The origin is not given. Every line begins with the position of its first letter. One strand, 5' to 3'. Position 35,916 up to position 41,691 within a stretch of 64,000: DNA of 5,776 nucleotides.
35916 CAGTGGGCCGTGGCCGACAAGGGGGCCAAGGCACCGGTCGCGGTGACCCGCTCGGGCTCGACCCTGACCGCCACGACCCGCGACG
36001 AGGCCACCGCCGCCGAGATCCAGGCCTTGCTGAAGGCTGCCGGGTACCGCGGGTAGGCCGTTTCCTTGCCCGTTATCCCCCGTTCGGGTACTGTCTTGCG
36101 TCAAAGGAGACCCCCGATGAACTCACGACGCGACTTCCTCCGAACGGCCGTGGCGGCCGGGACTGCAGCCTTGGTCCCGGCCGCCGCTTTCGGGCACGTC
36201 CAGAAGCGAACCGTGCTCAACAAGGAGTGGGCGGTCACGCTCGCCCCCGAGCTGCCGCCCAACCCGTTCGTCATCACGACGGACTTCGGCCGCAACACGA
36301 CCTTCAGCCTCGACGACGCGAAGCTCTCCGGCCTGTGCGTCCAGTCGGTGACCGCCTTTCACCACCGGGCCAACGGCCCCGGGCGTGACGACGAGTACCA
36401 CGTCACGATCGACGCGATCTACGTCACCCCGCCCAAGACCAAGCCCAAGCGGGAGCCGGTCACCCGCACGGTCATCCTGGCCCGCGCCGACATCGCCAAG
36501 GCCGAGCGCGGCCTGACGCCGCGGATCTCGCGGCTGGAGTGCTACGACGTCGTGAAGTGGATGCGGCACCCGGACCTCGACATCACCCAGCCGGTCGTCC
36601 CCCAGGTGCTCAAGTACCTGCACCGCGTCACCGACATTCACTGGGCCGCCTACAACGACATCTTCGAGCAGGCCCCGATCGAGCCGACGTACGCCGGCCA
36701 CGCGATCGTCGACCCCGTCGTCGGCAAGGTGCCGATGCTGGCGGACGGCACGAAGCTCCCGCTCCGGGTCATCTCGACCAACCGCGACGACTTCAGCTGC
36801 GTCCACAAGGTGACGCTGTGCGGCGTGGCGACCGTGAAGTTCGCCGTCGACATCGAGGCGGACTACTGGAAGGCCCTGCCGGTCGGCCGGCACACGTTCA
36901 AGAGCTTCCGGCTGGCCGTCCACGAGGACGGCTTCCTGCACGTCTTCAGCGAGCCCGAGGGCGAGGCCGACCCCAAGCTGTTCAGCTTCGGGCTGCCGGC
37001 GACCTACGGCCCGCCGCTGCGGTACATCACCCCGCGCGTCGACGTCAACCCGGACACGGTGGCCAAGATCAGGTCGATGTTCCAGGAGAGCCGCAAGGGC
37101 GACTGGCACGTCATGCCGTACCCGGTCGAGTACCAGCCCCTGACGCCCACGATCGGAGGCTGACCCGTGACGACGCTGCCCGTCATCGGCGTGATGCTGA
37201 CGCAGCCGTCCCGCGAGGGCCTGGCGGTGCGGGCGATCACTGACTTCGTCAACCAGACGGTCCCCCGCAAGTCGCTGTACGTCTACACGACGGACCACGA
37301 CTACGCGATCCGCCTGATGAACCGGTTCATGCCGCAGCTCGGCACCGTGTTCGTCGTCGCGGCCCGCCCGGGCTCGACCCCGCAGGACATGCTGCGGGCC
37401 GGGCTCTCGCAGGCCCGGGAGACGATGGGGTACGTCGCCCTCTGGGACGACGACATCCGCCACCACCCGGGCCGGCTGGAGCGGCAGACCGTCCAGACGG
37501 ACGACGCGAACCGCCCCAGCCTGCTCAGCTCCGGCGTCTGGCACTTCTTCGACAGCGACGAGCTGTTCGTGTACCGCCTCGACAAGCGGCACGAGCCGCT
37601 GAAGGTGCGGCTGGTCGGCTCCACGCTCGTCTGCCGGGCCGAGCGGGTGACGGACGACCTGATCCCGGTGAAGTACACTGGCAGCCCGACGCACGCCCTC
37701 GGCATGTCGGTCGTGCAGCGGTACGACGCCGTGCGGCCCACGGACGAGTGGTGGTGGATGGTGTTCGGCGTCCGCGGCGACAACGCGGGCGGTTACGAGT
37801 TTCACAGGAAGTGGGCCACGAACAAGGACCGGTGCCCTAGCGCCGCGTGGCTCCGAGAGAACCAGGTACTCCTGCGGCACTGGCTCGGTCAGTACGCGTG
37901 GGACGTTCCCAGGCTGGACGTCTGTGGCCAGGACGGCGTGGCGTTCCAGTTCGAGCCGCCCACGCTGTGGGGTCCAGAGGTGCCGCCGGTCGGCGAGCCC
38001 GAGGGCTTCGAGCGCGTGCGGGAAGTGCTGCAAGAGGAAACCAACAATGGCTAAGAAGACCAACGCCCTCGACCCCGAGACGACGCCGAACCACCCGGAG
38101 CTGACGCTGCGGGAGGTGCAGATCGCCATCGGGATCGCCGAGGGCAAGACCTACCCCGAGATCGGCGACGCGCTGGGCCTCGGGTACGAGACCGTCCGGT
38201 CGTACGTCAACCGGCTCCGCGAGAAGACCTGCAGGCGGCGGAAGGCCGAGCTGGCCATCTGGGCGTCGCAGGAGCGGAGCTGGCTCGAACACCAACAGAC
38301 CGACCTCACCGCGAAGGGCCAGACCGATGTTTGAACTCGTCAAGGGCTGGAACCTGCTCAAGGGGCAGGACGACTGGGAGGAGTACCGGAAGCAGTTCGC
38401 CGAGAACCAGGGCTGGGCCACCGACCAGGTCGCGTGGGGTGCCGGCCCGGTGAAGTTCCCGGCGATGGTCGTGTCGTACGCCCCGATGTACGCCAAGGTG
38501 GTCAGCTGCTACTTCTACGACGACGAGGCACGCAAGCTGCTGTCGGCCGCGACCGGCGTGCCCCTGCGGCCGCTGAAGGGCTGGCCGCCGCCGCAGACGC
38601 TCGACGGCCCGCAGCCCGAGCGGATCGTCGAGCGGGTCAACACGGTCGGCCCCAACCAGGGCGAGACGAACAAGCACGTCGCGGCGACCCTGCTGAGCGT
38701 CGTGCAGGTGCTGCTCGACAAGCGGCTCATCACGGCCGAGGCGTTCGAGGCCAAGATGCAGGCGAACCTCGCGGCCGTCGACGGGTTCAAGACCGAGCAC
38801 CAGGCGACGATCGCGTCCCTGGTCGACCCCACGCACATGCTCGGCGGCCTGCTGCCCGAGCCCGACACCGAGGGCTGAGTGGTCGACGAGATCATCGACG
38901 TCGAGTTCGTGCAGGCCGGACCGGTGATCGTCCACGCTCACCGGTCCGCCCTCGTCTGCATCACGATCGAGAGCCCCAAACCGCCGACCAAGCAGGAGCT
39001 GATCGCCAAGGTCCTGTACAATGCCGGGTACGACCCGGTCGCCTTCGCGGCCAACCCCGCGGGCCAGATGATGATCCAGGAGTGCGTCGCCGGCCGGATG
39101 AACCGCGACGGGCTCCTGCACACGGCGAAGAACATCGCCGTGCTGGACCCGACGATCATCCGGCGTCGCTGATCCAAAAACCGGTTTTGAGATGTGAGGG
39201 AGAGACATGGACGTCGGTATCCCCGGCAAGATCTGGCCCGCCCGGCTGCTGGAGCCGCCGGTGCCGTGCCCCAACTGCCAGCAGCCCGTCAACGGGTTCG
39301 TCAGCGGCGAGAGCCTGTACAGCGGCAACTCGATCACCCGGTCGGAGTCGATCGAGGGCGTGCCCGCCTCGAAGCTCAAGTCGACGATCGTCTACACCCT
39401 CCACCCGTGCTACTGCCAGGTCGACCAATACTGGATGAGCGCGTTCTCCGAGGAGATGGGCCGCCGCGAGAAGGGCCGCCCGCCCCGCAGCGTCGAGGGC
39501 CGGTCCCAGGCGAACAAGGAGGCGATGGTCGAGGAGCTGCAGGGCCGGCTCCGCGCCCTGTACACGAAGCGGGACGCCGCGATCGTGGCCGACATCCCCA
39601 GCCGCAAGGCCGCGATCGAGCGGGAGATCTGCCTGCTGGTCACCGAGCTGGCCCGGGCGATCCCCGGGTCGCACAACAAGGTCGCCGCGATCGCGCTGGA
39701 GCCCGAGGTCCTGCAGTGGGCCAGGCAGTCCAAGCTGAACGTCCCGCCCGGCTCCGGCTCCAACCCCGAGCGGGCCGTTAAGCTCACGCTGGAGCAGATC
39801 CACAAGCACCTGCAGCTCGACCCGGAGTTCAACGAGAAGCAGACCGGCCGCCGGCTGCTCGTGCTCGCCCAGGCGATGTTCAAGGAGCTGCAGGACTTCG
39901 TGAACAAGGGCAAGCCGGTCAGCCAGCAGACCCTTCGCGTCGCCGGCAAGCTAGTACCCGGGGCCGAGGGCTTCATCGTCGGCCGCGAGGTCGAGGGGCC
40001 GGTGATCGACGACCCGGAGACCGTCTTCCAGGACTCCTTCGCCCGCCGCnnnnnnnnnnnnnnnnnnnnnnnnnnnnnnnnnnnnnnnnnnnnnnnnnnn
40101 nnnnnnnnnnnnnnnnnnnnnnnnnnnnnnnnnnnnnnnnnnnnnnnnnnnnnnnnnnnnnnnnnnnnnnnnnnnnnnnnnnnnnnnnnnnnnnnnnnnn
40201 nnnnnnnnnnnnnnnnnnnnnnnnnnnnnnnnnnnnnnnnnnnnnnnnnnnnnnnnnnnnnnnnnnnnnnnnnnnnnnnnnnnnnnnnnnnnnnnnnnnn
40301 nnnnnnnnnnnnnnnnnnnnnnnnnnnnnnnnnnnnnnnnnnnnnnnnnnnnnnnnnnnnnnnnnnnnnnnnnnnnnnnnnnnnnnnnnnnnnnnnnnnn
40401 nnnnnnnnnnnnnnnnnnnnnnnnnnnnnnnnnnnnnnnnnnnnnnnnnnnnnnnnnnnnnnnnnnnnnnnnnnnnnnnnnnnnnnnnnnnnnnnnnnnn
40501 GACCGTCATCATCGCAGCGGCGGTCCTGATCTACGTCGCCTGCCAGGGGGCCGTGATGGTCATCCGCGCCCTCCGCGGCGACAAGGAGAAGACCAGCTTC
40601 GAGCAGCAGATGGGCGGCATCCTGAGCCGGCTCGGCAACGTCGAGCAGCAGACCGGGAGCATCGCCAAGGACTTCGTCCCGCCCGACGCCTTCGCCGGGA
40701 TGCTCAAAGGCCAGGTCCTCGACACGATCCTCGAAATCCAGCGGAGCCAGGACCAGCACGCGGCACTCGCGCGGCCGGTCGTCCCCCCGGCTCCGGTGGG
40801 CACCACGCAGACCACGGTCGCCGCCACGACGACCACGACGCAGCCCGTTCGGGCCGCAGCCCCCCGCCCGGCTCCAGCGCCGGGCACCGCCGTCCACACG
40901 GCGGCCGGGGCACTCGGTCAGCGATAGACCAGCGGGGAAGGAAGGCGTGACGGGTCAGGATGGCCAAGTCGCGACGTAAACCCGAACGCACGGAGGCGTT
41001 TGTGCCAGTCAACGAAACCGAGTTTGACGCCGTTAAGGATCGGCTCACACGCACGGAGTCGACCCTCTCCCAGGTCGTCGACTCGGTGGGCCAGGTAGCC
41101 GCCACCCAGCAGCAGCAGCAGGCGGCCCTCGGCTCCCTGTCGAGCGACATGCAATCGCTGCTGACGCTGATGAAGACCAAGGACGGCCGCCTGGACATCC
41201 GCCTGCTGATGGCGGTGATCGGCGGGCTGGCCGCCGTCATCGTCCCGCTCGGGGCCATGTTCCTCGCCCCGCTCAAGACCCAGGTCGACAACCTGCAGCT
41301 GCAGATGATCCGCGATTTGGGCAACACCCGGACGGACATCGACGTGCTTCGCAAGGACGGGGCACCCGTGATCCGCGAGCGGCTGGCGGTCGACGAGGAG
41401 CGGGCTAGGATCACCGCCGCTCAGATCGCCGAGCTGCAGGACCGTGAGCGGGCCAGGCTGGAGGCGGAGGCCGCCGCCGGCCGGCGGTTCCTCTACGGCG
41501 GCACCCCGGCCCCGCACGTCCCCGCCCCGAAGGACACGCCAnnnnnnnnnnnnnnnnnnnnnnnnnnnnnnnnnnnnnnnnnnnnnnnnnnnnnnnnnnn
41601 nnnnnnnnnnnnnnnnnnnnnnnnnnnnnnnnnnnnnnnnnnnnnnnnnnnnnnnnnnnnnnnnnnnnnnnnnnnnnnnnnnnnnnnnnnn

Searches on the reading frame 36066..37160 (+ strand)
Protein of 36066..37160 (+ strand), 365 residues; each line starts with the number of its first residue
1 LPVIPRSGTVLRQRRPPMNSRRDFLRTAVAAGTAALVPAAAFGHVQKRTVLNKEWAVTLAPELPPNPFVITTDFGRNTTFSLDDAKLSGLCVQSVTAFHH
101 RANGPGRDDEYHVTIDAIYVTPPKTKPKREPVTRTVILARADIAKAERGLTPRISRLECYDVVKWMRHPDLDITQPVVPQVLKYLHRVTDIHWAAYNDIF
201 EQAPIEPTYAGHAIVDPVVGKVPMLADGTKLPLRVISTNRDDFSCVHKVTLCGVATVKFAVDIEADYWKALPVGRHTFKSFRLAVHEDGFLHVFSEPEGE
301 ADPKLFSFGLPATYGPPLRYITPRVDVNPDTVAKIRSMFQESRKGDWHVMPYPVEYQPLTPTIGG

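Call 25: search_protein_families(library=pfam, proteins=[window:36066-37160:+], max_evalue=0.01)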
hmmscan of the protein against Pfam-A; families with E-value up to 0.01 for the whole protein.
window:36066-37160:+ (365 aa): 1 family
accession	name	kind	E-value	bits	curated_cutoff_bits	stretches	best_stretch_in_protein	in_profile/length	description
PF10518.14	TAT_signal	-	0.00013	22.2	22.7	1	19-38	2-21/21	TAT (twin-arginine translocation) pathway signal sequence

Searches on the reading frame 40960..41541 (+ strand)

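Call 25: search_protein_families(library=pfam, proteins=[window:40960-41541:+], max_evalue=0.01)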
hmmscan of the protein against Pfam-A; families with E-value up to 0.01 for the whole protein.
window:40960-41541:+ (194 aa): 1 family
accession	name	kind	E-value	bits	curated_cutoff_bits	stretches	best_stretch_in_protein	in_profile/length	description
PF14179.11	YppG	-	0.0072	17.5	27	0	60-91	57-88/105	YppG-like protein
